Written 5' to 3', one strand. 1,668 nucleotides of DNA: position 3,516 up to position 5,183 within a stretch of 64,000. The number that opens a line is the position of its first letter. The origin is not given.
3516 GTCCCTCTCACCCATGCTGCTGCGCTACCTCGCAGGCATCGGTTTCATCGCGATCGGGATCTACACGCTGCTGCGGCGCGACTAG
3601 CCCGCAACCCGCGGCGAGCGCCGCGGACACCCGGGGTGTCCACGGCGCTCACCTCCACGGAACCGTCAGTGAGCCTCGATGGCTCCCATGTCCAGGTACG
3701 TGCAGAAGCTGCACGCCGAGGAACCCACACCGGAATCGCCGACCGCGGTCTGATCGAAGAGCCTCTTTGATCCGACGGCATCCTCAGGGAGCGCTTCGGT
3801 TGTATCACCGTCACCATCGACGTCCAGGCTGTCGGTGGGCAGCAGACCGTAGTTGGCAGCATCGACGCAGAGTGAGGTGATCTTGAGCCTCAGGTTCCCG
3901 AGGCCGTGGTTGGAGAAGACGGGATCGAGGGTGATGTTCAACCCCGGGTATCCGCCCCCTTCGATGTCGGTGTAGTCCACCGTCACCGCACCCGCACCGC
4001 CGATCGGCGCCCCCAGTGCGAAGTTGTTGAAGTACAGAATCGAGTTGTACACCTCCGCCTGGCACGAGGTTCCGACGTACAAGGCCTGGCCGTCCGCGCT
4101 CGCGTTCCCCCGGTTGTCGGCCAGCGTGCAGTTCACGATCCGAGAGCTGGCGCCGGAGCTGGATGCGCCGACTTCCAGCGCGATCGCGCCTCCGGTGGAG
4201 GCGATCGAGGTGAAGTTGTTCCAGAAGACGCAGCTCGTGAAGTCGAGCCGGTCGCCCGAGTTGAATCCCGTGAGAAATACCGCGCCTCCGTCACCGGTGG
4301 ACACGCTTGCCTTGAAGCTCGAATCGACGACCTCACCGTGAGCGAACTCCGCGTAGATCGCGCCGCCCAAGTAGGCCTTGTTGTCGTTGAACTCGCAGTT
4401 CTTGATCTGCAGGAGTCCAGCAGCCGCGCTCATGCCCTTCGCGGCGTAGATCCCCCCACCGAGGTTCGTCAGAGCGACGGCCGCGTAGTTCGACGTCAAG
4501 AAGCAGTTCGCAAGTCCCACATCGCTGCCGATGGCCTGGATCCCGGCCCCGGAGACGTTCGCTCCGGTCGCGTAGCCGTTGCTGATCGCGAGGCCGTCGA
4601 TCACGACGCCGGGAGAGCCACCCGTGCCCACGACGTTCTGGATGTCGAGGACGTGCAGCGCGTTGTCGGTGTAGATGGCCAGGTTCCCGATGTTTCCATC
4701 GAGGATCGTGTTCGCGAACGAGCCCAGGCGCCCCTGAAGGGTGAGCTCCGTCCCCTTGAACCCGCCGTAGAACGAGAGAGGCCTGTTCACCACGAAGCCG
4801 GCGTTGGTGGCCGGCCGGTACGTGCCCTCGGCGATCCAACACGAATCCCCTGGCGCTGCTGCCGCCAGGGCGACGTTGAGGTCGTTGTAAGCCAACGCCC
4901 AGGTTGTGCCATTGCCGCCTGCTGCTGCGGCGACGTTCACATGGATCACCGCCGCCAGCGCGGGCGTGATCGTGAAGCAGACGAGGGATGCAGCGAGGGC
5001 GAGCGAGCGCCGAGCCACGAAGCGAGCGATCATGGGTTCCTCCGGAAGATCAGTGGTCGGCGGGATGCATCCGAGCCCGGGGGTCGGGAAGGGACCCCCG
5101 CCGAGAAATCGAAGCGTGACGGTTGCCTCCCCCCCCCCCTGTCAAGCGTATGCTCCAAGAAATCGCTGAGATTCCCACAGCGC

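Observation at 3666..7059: Duplicated divergent gene pair near both window ends (copy 1): beta-helix 'anchor-Q'-like protein on the minus strand beside a PD40 beta-propeller protein on the plus strand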

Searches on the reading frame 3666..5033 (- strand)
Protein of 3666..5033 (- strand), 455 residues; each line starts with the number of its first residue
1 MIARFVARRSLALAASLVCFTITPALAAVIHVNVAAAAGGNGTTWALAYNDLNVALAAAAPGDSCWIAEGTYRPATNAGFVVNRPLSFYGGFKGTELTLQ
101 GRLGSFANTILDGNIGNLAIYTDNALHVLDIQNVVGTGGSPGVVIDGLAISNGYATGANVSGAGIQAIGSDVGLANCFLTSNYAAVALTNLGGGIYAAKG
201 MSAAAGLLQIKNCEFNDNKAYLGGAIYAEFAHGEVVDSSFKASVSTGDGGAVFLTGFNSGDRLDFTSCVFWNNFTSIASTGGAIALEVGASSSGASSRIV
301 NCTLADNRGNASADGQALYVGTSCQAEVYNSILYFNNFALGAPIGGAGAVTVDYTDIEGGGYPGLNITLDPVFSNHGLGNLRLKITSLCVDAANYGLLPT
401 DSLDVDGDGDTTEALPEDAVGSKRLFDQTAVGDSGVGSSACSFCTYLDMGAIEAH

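Call 4: search_protein_families(library=pfam, proteins=[window:3666-5033:-], max_evalue=0.01)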
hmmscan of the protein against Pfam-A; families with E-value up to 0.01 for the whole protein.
window:3666-5033:- (455 aa): 0 families

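Call 5: search_protein_families(library=ncbifam, proteins=[window:3666-5033:-], max_evalue=0.01)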
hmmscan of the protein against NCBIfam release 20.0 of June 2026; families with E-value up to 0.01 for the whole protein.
window:3666-5033:- (455 aa): 1 family
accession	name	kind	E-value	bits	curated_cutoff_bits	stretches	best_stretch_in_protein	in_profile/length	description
TIGR04212.1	GlyGly_RbtA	equivalog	0.00067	18.1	295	1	189-254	176-244/605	rhombotarget A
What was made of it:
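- On Rhombotarget A (TIGR04212): 18.1 bits over residues 189-254 only (call 5).
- On T9SS-type C-terminal sorting domain: pd gives no Pfam or NCBIfam hit to these models (calls 4, 5).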

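Call 11: find_homologous_proteins(query=window:3666-5033:-)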
Query window:3666-5033:- (455 aa): 28 proteins with E <= 0.001 among 8000 candidates.
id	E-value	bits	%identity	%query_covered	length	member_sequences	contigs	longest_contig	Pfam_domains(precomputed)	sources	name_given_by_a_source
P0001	6.8e-292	986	100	100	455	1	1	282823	-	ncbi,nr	ncbi:MAG: hypothetical protein IPJ19_14995 [Planctomycetes bacterium]|nr:hypothetical protein [Planc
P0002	5.1e-217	739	91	82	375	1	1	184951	-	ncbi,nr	ncbi:MAG: hypothetical protein IPJ19_07635 [Planctomycetes bacterium]|nr:hypothetical protein [Planc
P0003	1.3e-110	389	48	100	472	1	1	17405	PF13229.13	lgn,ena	-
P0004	1.7e-109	385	48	93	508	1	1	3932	PF13229.13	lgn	-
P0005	2.5e-108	381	47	100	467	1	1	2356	-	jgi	jgi:hypothetical protein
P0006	8.0e-105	370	45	100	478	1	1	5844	-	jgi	jgi:hypothetical protein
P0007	9.4e-105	369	45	98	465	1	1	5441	PF13229.13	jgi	jgi:hypothetical protein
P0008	1.0e-104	369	48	95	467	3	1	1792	-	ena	-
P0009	7.8e-104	366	44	100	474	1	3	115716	-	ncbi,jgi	jgi:hypothetical protein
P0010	9.7e-91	323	43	100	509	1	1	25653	-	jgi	jgi:hypothetical protein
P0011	4.4e-89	318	45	99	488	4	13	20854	-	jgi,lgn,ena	-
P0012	3.0e-88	315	41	95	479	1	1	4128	-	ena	-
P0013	8.8e-82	294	42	91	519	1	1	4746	-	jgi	jgi:hypothetical protein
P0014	5.0e-81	291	42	98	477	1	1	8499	-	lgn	-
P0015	3.6e-27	114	34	49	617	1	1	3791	PF13229.13,PF02415.24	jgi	jgi:hypothetical protein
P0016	7.4e-19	86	29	68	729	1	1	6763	PF02415.24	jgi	jgi:hypothetical protein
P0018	3.2e-16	78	29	96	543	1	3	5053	PF13229.13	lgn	-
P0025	3.8e-8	51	43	15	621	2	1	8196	PF12708.13,PF11617.14,PF02415.24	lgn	-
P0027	4.2e-7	48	26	82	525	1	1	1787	PF13229.13,PF02415.24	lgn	-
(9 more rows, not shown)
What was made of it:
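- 3666..5033 (-): bh1: secreted 455-aa right-handed parallel beta-helix with PMP-like repeats (IPJ19_14995). 100% match to P0001 (call 11).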

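Call 13: find_encoding_contigs(protein=P0002, flank=10000, max_places=3)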
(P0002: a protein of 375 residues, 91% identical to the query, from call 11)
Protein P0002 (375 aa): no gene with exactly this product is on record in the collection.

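Call 14: find_encoding_contigs(protein=P0003, flank=8000, max_places=3)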
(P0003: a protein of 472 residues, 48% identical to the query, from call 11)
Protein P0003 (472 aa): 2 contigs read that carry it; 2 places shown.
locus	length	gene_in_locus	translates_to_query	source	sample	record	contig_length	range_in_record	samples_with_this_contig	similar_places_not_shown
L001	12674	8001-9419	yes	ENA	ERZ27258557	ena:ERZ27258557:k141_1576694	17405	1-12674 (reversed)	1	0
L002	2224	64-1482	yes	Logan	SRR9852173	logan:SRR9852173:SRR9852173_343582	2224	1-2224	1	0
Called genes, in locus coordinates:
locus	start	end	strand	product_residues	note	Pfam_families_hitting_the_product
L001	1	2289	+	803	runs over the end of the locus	PF01433:Peptidase_M1 (weak)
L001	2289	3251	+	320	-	-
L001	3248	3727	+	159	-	PF00583:Acetyltransf_1, PF13673:Acetyltransf_10, PF13508:Acetyltransf_7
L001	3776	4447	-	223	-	PF00702:Hydrolase (weak), PF12710:HAD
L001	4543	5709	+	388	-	PF01979:Amidohydro_1, PF07969:Amidohydro_3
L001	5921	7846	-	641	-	PF07676:PD40 (faint)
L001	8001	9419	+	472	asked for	PF13229:Beta_helix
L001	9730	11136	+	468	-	PF05195:AMP_N, PF00557:Peptidase_M24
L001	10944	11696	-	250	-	-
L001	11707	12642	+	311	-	PF03462:PCRF, PF00472:RF-1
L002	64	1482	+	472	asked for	PF13229:Beta_helix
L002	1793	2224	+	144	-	?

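Call 15: find_encoding_contigs(protein=P0009, flank=8000, max_places=3)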
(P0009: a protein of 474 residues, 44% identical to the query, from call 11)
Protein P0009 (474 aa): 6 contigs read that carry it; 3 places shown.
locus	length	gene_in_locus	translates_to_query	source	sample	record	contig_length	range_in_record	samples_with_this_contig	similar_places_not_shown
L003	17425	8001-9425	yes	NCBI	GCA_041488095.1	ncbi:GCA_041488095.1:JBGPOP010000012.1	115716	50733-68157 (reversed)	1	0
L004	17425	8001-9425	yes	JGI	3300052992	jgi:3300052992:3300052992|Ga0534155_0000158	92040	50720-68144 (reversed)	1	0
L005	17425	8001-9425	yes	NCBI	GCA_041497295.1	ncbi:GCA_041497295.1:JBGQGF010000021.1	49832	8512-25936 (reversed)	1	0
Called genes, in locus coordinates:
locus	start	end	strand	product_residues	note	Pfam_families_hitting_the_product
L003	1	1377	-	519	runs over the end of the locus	PF00479:G6PD_N, PF02781:G6PD_C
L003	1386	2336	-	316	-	PF03446:NAD_binding_2, PF00393:6PGD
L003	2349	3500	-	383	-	PF00923:TAL_FSA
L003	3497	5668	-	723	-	PF00456:Transketolase_N, PF02779:Transket_pyr, PF02780:Transketolase_C, PF22613:Transketolase_C_1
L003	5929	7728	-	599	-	PF07676:PD40 (faint), PF26549:Tricorn_N (faint)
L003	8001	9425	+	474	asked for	-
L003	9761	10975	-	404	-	PF01612:DNA_pol_A_exo1, PF00570:HRDC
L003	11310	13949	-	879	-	PF12704:MacB_PCD, PF02687:FtsX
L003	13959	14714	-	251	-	PF00005:ABC_tran, PF13304:AAA_21 (faint), PF13401:AAA_22 (faint)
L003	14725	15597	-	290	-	PF03819:MazG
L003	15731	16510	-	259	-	-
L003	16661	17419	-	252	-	PF06508:QueC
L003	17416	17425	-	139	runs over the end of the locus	PF01894:YjbQ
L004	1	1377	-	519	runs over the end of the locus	PF00479:G6PD_N, PF02781:G6PD_C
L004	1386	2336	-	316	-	PF03446:NAD_binding_2, PF00393:6PGD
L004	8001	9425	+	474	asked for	-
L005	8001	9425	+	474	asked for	-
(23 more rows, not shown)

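Call 17: find_encoding_contigs(protein=P0010, flank=8000, max_places=2)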
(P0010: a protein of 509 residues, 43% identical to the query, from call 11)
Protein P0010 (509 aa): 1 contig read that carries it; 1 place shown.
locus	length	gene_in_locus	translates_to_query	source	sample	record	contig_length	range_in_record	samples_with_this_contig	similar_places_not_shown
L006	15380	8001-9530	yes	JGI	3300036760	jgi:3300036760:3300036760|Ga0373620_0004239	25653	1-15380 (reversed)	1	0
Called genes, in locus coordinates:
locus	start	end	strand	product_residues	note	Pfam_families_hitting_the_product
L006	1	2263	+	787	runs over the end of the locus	-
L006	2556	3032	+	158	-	PF04542:Sigma70_r2, PF08281:Sigma70_r4_2, PF04545:Sigma70_r4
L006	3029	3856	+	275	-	-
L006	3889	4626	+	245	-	PF04338:DUF481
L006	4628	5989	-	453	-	PF00535:Glycos_transf_2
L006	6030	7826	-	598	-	PF07676:PD40 (faint), PF26549:Tricorn_N (faint)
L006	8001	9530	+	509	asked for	-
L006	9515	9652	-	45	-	-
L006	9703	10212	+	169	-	-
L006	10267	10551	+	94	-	-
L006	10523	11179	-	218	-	PF06293:Kdo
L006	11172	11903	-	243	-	PF13489:Methyltransf_23, PF07021:MetW (weak), PF13847:Methyltransf_31, PF08241:Methyltransf_11, PF08242:Methyltransf_12, PF13649:Methyltransf_25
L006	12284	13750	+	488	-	PF00884:Sulfatase, PF01663:Phosphodiest (faint)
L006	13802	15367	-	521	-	-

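Call 18: find_encoding_contigs(protein=P0011, flank=8000, max_places=3)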
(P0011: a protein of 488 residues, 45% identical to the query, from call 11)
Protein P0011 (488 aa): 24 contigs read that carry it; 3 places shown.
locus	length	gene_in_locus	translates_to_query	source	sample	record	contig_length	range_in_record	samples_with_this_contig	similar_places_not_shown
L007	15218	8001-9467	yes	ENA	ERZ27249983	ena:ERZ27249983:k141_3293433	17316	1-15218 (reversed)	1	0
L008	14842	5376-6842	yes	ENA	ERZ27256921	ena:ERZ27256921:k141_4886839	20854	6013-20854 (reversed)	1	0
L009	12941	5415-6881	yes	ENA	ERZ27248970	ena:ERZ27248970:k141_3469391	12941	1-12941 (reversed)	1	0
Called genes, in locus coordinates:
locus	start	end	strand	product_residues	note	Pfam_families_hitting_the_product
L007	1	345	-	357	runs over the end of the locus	PF13519:VWA_2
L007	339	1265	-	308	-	PF00092:VWA, PF13519:VWA_2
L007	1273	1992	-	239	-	-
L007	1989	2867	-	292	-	PF01882:DUF58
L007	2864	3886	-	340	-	PF20030:bpMoxR, PF01078:Mg_chelatase (faint), PF07726:AAA_3, PF07728:AAA_5, PF17863:AAA_lid_2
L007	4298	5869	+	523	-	PF13620:CarboxypepD_reg (faint)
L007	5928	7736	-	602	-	PF07676:PD40 (faint), PF26549:Tricorn_N (faint)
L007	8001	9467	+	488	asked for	-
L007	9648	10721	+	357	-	PF04955:HupE_UreJ, PF13795:HupE_UreJ_2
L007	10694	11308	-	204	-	-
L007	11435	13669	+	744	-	PF07635:PSCyt1 (faint), PF07626:PSD3, PF16841:CBM60, PF07637:PSD5, PF07631:PSD4, PF07627:PSCyt3, PF07624:PSD2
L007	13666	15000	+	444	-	PF07586:HXXSHH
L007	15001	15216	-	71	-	?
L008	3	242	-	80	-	?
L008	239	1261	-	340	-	PF20030:bpMoxR, PF01078:Mg_chelatase (faint), PF07726:AAA_3, PF07728:AAA_5, PF17863:AAA_lid_2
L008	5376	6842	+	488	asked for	-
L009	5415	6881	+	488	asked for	-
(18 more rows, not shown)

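Call 19: find_encoding_contigs(protein=P0014, flank=8000, max_places=2)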
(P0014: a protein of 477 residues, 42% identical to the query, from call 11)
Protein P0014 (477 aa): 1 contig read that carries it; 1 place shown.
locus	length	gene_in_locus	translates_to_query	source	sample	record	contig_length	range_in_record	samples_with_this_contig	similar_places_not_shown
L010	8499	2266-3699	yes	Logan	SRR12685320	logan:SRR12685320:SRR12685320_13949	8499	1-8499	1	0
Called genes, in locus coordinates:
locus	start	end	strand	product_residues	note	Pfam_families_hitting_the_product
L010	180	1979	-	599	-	PF07676:PD40 (faint), PF26549:Tricorn_N (faint)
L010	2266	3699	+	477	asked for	-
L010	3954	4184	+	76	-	-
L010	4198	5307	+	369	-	PF00676:E1_dh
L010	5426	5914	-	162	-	-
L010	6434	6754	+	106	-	PF13744:HTH_37 (weak), PF13560:HTH_31, PF01381:HTH_3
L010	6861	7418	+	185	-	PF07638:Sigma70_ECF, PF04545:Sigma70_r4 (faint)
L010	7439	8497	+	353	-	?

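Call 22: search_protein_families(library=ncbifam, alignment_id=A1, max_evalue=10)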
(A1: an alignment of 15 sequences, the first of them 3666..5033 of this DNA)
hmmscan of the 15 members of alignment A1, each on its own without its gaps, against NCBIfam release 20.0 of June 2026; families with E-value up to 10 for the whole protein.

A. member 1, window:3666-5033:- (455 aa): 2 families
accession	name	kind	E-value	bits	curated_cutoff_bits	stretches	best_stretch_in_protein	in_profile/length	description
TIGR04212.1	GlyGly_RbtA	equivalog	0.00067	18.1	295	1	189-254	176-244/605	rhombotarget A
TIGR01376.1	POMP_repeat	repeat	0.035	13.9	15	1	214-229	6-22/28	polymorphic outer membrane protein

B. families by the number of members that match (of 15 scanned): 7 families
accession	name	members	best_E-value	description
TIGR01376.1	POMP_repeat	6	0.014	polymorphic outer membrane protein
TIGR04212.1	GlyGly_RbtA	4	0.00067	rhombotarget A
NF041518.1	choice_anch_Q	2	0.0057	choice-of-anchor Q domain-containing protein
NF047854.1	LIC10774_subfam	1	0.025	LIC10774/LIC10365 family surface protein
NF002868.0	PRK03180.1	1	0.11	ATP-dependent DNA ligase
NF043024.1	T4SS_AnkI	1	0.32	Dot/Icm T4SS effector AnkI/LegAS4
NF053582.1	motif_MiiA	1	2.2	MiiA motif-containing surface protein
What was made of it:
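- On Choice-of-anchor Q domain family (NF041518): Only 2 of 15 family members hit, with best E 0.0057 (calls 5, 22).
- Closest known: NCBIfam choice-of-anchor Q. Different: Scores are far below the curated cut-offs: 18 bits against 295 for RbtA, and NF041518 is hit by only 2 of 15 members at E 0.0057 or weaker (calls 5, 22).
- Checked: Only 2 of 15 family members hit it, with best E 0.0057 (calls 5, 22).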

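Call 23: search_protein_families(library=pfam, alignment_id=A1, max_evalue=10)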
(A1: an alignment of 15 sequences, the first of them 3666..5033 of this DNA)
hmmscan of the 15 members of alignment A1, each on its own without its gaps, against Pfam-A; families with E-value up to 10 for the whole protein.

A. member 1, window:3666-5033:- (455 aa): 1 family
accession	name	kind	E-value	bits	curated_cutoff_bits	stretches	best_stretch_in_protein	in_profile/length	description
PF02415.23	Chlam_PMP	-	0.017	15.7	20.6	1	212-229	1-19/19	Chlamydia polymorphic membrane protein (Chlamydia_PMP) repeat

B. families by the number of members that match (of 15 scanned): 5 families
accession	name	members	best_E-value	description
PF02415.23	Chlam_PMP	7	0.00021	Chlamydia polymorphic membrane protein (Chlamydia_PMP) repeat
PF13229.12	Beta_helix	3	3.1e-08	Right handed beta helix region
PF06439.18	3keto-disac_hyd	2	0.0074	3-keto-disaccharide hydrolase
PF16318.11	DUF4957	2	0.015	Domain of unknown function (DUF4957)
PF17161.10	DUF5123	1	0.01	Domain of unknown function (DUF5123)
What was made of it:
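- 3666..5033 (-): Family members give weak Chlam_PMP, POMP_repeat and Beta_helix hits (calls 22, 23).
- On Chlamydial Pmp autotransporters: 7 of 15 members hit, best E 2.1e-4. bh1 gives E 0.017 at 15.7 bits, below the 20.6-bit gathering score (call 23). No such Pfam hits in any of the 15 members (call 23).
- On Two-partner secretion (TpsA/TpsB): No TPS hit in bh (calls 4, 23).
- Closest known: Chlamydial polymorphic membrane proteins. Same: Beta-helix built from GGA(I/L/V)/FxxN-type repeats; PF02415 and TIGR01376 give weak hits in 6-7 of 15 family members (calls 22, 23).
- PMP/POMP repeat hits in 6-7 of 15 family members (calls 22, 23). No CAZy-type Pfam hit (calls 4, 23).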

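Call 35: predict_structure(alignment_id=A1)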
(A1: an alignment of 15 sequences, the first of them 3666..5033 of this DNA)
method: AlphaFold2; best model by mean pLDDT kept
length: 455 residues; sequences in the alignment: 15
mean_pLDDT: 74.0   pTM: 0.78
mean pLDDT of the five models: 74.0, 72.3, 71.1, 69.0, 68.2
residues with pLDDT >= 90: 159; 70-90: 141; 50-70: 50; < 50: 105
segments of 3 or more residues with pLDDT < 50: 1-5, 7-25, 360-397, 413-455
pLDDT, mean of each block of 10 residues (from residue 1): 48 45 59 94 95 95 94 92 94 85 83 75 83 88 94 86 94 92 84 91 84 89 92 87 89 86 86 77 84 83 79 77 86 66 81 62 39 38 42 47 62 40 33 35 35 32
secondary structure, 60 per line:
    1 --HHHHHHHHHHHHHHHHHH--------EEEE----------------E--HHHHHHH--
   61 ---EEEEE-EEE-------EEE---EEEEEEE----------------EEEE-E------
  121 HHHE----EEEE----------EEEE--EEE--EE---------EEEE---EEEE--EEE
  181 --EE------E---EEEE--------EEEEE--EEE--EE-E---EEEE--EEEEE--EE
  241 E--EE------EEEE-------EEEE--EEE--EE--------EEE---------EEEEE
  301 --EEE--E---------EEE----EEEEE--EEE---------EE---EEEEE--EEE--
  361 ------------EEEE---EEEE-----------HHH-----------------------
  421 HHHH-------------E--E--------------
elements in order: H3-20 E29-32 H52-58 E64-68 E70-72 E80-82 E86-92 E109-112 E129-132 E143-146 E149-151 E165-168 E172-175 E178-180 E195-198 E207-211 E214-216 E226-229 E232-236 E239-241 E252-255 E263-266 E269-271 E284-286 E296-300 E303-305 E318-320 E325-329 E332-334 E349-353 E356-358 E373-376 E380-383 H421-424
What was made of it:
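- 3666..5033 (-): AF2 model shows a confident beta-helix over residues 28-360 (call 35).
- On Right-handed parallel beta-helix fold: AF2 pLDDT is above 80 over most of residues 28-330 (call 35).
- On Chlamydial Pmp autotransporters: The protein ends about 95 residues after the helix (call 35).
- The C-terminal 95 residues of the bh1 model are low confidence (call 35). bh has no TPS domain and no autotransporter barrel (calls 4, 23, 35).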

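Call 40: find_related_loci(query=A1, collection=genome_contigs, flank=6000)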
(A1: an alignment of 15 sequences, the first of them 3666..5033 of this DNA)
Query A1 (455 aa) in genome_contigs; peptide patterns used: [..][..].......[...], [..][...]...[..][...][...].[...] (x = any residue, [..] = any of these).
83 stretches matched a pattern; 13 encode a relative of the query (tblastn E <= 1e-3); 13 distinct loci.
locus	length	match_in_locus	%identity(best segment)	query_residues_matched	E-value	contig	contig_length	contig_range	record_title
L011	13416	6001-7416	44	1-453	5e-106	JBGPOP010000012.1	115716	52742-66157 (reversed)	MAG: Planctomycetota bacterium isolate OBJ_0618_7090110_189 k141_7304632_length_115716_cov_42.2161, whole genome shotgun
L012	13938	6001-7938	31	40-432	2e-18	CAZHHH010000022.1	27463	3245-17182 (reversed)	MAG TPA_asm: uncultured Marinilabiliaceae bacterium isolate SRP192927_co8_296 genome assembly, contig: NODE_1323_length_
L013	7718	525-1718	27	49-454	7e-13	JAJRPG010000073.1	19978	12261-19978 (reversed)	MAG: Planctomycetota bacterium isolate Dive100_bin1.21 k141_775923, whole genome shotgun sequence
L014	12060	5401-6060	29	162-394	1e-11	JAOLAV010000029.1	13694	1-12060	Candidatus Neomarinimicrobiota bacterium isolate AH-657-N17 AH-657-N17_NODE_29, whole genome shotgun sequence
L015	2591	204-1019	28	120-392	3e-11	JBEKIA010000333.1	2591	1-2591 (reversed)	MAG: Verrucomicrobiota bacterium isolate SPRUCE 28 SPRUCE_28_333, whole genome shotgun sequence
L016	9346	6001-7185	25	8-413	4e-11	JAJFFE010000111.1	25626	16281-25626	MAG: Planctomycetota bacterium isolate OFTM36 OFTM36_110, whole genome shotgun sequence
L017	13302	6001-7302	28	26-453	1e-8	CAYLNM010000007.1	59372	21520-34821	MAG TPA_asm: uncultured Isosphaeraceae bacterium isolate SRP332253_co1_125 genome assembly, contig: NODE_521_length_5937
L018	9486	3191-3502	35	299-394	1e-7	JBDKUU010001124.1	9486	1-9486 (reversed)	MAG: Phycisphaerales bacterium isolate 8_bin.166 c_000001931126, whole genome shotgun sequence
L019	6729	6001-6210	42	301-377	9e-6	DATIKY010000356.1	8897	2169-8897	MAG TPA_asm: Sedimentisphaerales bacterium isolate SMAG_U15730 k141_143761, whole genome shotgun sequence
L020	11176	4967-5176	35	299-377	2e-5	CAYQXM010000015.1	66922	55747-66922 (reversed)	MAG TPA_asm: uncultured Pirellulales bacterium isolate SRP192927_co7_53 genome assembly, contig: NODE_508_length_66922_c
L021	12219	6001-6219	35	299-377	3e-5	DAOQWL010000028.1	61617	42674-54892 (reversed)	MAG TPA_asm: Sedimentisphaerales bacterium isolate AMR_MDS_1063 NODE_511_length_61617_cov_12.805367, whole genome shotgu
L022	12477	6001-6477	26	163-319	5e-5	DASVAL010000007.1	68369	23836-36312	MAG TPA_asm: Planctomycetota bacterium isolate SMAG_U1950 k141_461683, whole genome shotgun sequence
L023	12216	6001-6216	37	299-377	7e-5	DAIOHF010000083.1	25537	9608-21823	MAG TPA_asm: Sedimentisphaerales bacterium isolate CTOTU29512 NODE_1183_length_25537_cov_12.902833, whole genome shotgun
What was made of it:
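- Tried and rejected: Genome-collection scan with the bh alignment returned only one close relative, a contig already held, so cultured representatives are lacking (call 40).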

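Call 53: find_encoding_contigs(protein=P0006, flank=5000, max_places=1)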
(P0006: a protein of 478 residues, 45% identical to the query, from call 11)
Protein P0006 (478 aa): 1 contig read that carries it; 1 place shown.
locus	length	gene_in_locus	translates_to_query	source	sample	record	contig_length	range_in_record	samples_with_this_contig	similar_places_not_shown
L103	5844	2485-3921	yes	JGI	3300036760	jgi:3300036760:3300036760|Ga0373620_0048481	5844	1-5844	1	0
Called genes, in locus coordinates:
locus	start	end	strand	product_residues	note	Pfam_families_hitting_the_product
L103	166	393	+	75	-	-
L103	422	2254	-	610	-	PF07676:PD40 (faint), PF26549:Tricorn_N (faint)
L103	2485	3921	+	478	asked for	-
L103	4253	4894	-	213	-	PF00263:Secretin (weak)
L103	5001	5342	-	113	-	-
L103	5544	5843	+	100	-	?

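Call 54: find_encoding_contigs(protein=P0007, flank=5000, max_places=1)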
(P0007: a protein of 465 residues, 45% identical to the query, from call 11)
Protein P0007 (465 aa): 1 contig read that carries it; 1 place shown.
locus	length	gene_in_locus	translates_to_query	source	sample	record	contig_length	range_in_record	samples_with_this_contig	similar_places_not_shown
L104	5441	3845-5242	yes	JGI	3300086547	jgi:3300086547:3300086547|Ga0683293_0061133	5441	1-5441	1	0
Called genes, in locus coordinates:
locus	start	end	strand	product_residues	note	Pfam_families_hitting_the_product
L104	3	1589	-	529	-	?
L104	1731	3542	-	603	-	PF07676:PD40 (faint), PF26549:Tricorn_N (faint)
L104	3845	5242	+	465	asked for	PF13229:Beta_helix (faint)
